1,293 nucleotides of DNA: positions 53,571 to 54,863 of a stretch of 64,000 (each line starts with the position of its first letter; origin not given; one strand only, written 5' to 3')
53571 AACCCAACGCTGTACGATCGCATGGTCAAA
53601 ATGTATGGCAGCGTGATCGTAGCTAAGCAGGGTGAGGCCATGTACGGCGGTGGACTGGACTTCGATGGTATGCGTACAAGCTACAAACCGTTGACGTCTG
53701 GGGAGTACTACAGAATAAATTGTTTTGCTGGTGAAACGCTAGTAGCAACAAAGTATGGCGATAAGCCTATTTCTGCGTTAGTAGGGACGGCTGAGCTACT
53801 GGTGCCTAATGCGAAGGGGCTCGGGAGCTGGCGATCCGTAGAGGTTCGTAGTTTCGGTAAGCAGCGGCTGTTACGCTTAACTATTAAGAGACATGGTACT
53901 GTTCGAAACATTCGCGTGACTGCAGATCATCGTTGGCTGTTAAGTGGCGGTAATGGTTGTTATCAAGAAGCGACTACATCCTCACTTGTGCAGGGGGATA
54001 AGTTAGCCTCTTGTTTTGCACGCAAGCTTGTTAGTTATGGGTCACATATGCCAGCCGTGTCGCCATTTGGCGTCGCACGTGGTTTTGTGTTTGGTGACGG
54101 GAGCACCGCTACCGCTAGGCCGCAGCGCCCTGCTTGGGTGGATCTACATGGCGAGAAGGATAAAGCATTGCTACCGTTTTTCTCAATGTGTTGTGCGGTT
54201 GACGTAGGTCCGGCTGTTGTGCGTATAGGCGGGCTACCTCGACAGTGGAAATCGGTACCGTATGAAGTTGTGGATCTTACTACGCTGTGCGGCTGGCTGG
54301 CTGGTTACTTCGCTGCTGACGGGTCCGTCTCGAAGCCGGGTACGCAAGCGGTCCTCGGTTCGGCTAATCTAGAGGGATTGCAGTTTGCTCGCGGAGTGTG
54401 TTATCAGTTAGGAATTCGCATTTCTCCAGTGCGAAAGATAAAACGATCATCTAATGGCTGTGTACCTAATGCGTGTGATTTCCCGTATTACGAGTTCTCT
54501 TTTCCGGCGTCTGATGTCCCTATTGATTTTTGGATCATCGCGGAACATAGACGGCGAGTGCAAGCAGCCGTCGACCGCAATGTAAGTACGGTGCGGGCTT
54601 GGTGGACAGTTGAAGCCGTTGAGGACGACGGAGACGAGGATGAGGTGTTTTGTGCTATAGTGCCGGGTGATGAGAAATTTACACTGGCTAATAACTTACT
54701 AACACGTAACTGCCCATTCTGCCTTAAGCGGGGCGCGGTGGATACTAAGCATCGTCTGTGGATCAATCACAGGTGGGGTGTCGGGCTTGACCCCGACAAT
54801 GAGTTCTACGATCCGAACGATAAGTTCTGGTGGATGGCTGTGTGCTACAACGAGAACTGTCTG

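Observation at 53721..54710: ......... intein inserted in the primase immediately before its zinc-ribbon Cys (C+1 = first Cys of CPFC)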

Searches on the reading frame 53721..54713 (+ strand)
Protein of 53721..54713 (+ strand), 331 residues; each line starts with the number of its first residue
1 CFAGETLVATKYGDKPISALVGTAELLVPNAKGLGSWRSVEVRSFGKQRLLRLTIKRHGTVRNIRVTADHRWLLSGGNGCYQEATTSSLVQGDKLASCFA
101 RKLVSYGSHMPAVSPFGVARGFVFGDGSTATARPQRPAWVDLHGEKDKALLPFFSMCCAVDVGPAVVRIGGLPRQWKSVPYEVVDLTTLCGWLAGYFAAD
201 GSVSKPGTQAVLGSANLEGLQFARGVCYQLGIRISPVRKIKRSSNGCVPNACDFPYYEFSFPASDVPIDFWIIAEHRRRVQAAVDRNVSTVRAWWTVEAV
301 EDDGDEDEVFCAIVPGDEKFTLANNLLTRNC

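Call 3: search_protein_families(library=pfam, proteins=[window:53721-54710:+], max_evalue=0.1)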
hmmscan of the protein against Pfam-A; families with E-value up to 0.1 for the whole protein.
window:53721-54710:+ (330 aa): 2 families
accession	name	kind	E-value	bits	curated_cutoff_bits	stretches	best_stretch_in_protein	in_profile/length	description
PF14528.11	LAGLIDADG_3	-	1.3e-05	25.8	22.5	1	190-239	4-55/82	LAGLIDADG-like domain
PF14890.11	Intein_splicing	-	0.0034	17.6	35.8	1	60-329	57-154/155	Intein splicing domain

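Call 4: search_protein_families(library=ncbifam, proteins=[window:53721-54710:+], max_evalue=0.1)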
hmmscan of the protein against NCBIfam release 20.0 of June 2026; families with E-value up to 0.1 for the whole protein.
window:53721-54710:+ (330 aa): 1 family
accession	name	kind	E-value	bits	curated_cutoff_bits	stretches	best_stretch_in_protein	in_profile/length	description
TIGR01445.1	intein_Nterm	domain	0.026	15.5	24.5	1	1-71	1-80/83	intein N-terminal splicing region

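Call 5: search_solved_structures(query=window:53721-54713:+, max_evalue=1, show_alignments=3)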
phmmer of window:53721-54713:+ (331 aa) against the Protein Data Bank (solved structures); distinct sequences matched with E-value up to 1: 3.
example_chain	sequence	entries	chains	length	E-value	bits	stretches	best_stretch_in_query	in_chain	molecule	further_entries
9gi4_A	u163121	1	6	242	0.037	16.8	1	138-229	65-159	General transcription factor 3C polypeptide 5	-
6z7c_A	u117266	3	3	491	0.083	15.6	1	259-315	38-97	Variant surface glycoprotein Sur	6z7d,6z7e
6z79_A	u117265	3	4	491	0.083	15.6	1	259-315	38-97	Variant surface glycoprotein Sur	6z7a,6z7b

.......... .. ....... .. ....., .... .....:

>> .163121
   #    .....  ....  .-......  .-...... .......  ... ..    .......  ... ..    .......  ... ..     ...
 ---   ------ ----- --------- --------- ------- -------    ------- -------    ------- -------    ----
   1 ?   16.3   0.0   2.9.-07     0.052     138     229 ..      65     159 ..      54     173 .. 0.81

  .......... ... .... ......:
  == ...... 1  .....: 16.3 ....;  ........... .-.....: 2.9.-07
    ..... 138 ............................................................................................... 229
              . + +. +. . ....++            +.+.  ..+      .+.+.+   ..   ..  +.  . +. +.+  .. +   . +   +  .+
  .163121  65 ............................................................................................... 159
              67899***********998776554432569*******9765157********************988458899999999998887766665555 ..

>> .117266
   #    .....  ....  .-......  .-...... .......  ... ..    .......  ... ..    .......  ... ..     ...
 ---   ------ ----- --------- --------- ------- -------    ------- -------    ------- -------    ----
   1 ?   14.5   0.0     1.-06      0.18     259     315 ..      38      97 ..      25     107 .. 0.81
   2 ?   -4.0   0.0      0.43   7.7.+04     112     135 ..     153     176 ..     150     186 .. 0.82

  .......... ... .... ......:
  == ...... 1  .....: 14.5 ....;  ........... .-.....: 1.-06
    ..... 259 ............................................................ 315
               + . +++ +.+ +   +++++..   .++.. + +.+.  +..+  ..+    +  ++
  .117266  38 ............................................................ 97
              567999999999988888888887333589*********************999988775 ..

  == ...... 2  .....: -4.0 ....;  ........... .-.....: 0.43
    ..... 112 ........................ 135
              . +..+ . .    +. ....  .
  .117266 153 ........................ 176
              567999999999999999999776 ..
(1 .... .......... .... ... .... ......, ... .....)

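Call 15: find_homologous_proteins(query=window:53721-54713:+, max_evalue=0.001)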
Query window:53721-54713:+ (331 aa): 114 proteins with E <= 0.001 among 1951 candidates.
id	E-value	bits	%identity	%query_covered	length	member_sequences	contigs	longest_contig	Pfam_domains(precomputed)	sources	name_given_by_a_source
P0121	1.9e-78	283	48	82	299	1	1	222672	-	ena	-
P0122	4.6e-68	248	43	100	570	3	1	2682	-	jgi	-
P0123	2.5e-63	233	50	72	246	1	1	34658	PF14528.12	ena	-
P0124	3.8e-63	232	42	100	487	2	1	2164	-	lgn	-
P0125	5.6e-63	232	42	100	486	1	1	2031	-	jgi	jgi:hypothetical protein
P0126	2.0e-61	227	40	100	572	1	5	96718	-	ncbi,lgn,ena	-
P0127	2.6e-56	210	39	99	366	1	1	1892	PF14528.12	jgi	jgi:DNA primase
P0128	1.1e-54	204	40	100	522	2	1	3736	PF14528.12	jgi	jgi:hypothetical protein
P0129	3.9e-54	203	41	100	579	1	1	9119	-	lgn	-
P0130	1.2e-53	201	42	100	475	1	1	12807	-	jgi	jgi:hypothetical protein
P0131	1.4e-53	201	39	100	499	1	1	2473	-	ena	-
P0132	3.4e-52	196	41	100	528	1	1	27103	PF13539.12,PF14528.12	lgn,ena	-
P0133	1.3e-51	194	37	100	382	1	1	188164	PF14528.12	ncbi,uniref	ncbi:LAGLIDADG family homing endonuclease [Nocardia sp. NPDC058705]|uniref:LAGLIDADG family homing e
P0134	3.1e-51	193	38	100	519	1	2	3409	PF14528.12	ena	-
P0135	6.6e-51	192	38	100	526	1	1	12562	PF14528.12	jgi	jgi:hypothetical protein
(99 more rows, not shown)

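Call 36: search_solved_structures(query=A2, max_evalue=0.01, show_alignments=5)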
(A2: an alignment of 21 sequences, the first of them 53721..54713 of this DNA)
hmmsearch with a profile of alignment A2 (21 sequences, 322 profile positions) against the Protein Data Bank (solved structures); distinct sequences matched with E-value up to 0.01: 6.
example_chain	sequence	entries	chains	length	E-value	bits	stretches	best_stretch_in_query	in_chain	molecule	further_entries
1dq3_A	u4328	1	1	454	0.00053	22.4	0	181-276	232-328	ENDONUCLEASE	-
1mi8_A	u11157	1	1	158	0.00072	22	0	281-318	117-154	DnaB intein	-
7qil_A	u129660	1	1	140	0.0018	20.7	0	4-87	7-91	DnaE intein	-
6frg_A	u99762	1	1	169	0.0044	19.4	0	13-80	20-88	Replicative DNA helicase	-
6frh_A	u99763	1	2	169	0.0044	19.4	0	13-80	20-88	Replicative DNA helicase,Replicative DNA helicase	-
4o1r_A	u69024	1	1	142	0.0082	18.5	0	3-80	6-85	Replicative DNA helicase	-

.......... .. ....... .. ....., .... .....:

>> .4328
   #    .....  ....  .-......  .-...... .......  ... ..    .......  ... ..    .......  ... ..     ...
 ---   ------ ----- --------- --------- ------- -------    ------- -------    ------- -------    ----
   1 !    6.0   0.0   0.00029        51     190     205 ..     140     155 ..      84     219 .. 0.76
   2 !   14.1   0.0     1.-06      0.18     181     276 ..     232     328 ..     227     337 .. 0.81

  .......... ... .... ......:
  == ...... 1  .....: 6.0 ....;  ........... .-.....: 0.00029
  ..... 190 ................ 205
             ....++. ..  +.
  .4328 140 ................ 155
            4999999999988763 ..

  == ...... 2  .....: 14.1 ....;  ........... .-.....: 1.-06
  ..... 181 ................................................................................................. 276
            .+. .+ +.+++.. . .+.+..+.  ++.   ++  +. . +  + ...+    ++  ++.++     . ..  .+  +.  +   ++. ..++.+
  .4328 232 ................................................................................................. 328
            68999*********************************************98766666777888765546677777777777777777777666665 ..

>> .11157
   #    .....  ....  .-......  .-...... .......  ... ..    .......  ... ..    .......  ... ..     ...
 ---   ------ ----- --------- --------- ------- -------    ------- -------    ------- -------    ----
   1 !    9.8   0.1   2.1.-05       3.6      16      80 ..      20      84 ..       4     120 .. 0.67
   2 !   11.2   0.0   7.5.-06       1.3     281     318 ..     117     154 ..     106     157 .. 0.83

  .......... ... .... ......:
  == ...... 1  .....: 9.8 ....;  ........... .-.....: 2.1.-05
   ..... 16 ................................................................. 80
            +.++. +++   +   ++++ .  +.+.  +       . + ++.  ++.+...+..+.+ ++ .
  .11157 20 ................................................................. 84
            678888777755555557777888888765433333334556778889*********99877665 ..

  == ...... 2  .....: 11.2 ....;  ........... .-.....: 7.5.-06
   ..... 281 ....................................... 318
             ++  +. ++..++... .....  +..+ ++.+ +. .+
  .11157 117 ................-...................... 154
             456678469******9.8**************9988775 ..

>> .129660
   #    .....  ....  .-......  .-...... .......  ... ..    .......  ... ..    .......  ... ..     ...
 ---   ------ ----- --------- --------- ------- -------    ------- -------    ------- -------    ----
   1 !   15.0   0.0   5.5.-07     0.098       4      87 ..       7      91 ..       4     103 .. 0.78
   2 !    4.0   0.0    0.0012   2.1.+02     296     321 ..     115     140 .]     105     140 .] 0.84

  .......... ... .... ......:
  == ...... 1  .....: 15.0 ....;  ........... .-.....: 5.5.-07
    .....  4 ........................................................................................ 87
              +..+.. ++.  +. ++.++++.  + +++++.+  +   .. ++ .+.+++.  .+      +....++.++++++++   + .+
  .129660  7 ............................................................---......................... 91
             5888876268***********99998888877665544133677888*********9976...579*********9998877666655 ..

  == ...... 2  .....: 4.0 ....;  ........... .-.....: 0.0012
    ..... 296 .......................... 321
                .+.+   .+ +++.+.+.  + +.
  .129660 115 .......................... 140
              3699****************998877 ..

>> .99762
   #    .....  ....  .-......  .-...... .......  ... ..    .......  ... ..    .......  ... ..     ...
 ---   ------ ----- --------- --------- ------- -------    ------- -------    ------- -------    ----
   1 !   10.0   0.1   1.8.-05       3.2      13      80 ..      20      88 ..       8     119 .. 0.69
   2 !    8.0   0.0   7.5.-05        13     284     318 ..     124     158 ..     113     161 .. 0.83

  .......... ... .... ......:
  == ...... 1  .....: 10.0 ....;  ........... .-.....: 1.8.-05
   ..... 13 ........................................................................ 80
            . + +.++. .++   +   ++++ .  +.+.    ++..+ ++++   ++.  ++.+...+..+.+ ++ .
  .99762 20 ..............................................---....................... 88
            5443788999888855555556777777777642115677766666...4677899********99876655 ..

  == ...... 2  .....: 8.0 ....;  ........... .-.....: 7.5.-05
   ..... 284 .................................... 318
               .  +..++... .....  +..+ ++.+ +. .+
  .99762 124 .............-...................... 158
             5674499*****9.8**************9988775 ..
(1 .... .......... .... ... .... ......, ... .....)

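Call 42: find_encoding_contigs(protein=P0121, flank=5000, max_places=3)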
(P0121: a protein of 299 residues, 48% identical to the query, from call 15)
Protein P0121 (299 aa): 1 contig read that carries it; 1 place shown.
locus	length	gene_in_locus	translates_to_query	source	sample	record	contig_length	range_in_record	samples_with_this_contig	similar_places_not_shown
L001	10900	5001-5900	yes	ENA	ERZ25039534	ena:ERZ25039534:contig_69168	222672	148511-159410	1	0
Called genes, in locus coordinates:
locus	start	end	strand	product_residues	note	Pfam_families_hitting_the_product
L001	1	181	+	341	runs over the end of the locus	-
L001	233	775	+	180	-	-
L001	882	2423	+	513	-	PF04851:ResIII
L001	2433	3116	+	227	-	-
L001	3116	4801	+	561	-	PF03796:DnaB_C (faint)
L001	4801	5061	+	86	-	-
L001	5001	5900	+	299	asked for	-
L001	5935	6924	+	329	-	-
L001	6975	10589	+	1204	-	PF03167:UDG, PF00476:DNA_pol_A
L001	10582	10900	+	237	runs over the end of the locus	-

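Call 43: predict_structure(alignment_id=A2)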
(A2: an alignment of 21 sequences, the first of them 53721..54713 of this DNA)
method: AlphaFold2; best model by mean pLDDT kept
length: 331 residues; sequences in the alignment: 21
mean_pLDDT: 89.6   pTM: 0.86
mean pLDDT of the five models: 89.6, 89.1, 88.6, 87.8, 85.8
residues with pLDDT >= 90: 229; 70-90: 79; 50-70: 22; < 50: 1
segments of 3 or more residues with pLDDT < 50: none
pLDDT, mean of each block of 10 residues (from residue 1): 96 93 91 83 97 94 97 84 96 91 59 92 94 88 92 94 94 92 85 97 94 94 91 90 59 81 92 95 87 89 95 89 93 84
secondary structure, 60 per line:
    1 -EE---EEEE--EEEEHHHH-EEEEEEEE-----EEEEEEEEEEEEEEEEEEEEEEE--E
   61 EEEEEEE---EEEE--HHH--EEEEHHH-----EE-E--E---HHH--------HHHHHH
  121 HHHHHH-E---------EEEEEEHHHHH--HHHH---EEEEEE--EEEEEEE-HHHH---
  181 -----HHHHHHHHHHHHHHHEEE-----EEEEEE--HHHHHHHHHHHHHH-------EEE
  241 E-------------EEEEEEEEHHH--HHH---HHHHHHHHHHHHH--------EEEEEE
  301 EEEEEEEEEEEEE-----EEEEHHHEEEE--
elements in order: E7-10 E13-16 H17-20 E22-29 E35-57 E60-67 E71-74 E82-85 H115-126 E138-143 H144-148 H151-154 E158-163 E166-172 H174-177 H186-200 E201-203 E209-214 H217-230 E238-241 E255-262 H274-286 E295-313 E319-322 E326-329

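Call 49: find_encoding_contigs(protein=P0123, flank=5000, max_places=3)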
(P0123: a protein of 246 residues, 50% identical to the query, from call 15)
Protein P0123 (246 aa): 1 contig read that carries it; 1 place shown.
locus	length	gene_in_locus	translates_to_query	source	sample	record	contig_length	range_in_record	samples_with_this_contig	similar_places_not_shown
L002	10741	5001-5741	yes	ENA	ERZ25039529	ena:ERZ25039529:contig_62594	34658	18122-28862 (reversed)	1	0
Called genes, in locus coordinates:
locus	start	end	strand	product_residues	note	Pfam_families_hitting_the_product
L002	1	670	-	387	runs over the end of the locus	PF22483:Mu-transpos_C_2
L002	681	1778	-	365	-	PF02195:ParB_N, PF17762:HTH_ParB (weak)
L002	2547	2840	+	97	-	-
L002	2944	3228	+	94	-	PF00078:RVT_1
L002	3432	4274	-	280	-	-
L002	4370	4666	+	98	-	-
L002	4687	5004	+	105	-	-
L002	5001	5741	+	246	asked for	PF14528:LAGLIDADG_3 (faint)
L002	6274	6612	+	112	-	-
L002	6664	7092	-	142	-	-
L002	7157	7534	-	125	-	-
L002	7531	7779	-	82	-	-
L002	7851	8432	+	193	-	PF04542:Sigma70_r2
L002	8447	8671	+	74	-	-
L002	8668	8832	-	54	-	-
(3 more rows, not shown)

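Call 50: fold_search(model_id=the predicted structure, library=pdb)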
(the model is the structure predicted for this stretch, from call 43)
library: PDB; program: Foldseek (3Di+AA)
matches with E <= 10: 305; with E <= 0.001: 55
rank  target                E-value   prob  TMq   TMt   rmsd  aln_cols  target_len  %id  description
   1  7qsu                  2.7e-12  1.00  0.61  0.56   7.4       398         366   13  Crystal structure of homing endonuclease-associated TliVMA intein (C1A, d333-339) (released 2022-03-30)
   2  1vde_A                9.4e-11  1.00  0.55  0.45  10.0       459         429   11  PI-SCEI, A HOMING ENDONUCLEASE WITH PROTEIN SPLICING ACTIVITY (released 1998-04-08)
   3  1lws_A                1.2e-10  1.00  0.57  0.47   8.9       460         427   13  Crystal structure of the intein homing endonuclease PI-SceI bound to its recognition sequence (released 2002-09-27)
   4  1dq3                  1.7e-10  1.00  0.70  0.53   5.7       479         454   10  CRYSTAL STRUCTURE OF AN ARCHAEAL INTEIN-ENCODED HOMING ENDONUCLEASE PI-PFUI (released 2000-07-05)
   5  7qss                  2.3e-10  1.00  0.61  0.49  10.7       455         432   13  Crystal structure of homing endonuclease-associated TliVMA intein (C1A) (released 2022-03-30)
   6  1vde_B                3.6e-10  1.00  0.57  0.46   9.1       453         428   13  PI-SCEI, A HOMING ENDONUCLEASE WITH PROTEIN SPLICING ACTIVITY (released 1998-04-08)
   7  1ef0_A                4.2e-10  1.00  0.58  0.48   8.8       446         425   12  CRYSTAL STRUCTURE OF PI-SCEI MINIPRECURSOR (released 2000-06-07)
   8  1jva_B                2.3e-09  1.00  0.58  0.47  10.0       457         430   11  CRYSTAL STRUCTURE OF THE VMA1-DERIVED ENDONUCLEASE BEARING THE N AND C EXTEIN PROPEPTIDES (released 2002-08-29)
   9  1jva_A                2.7e-09  1.00  0.60  0.48   7.8       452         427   11  CRYSTAL STRUCTURE OF THE VMA1-DERIVED ENDONUCLEASE BEARING THE N AND C EXTEIN PROPEPTIDES (released 2002-08-29)
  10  1um2_B                3.2e-09  1.00  0.61  0.50   7.3       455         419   11  Crystal Structure of the Vma1-Derived Endonuclease with the Ligated Extein Segment (released 2004-09-22)
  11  1um2_A                5.3e-09  1.00  0.56  0.47  10.0       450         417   12  Crystal Structure of the Vma1-Derived Endonuclease with the Ligated Extein Segment (released 2004-09-22)
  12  1dfa                  1.1e-08  1.00  0.55  0.47  10.0       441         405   14  CRYSTAL STRUCTURE OF PI-SCEI IN C2 SPACE GROUP (released 1999-12-08)
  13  1lwt_A                1.3e-08  1.00  0.55  0.44   9.6       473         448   13  Crystal structure of the intein homing endonuclease PI-SceI bound to its substrate DNA (Ca2+ free) (released 2002-09-27)
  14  7qst                  1.4e-08  1.00  0.58  0.54   9.8       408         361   15  Crystal structure of homing endonuclease-associated PhoVMA intein (C1A) (released 2022-03-30)
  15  1ef0_B                1.4e-08  1.00  0.57  0.49   8.5       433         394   12  CRYSTAL STRUCTURE OF PI-SCEI MINIPRECURSOR (released 2000-06-07)
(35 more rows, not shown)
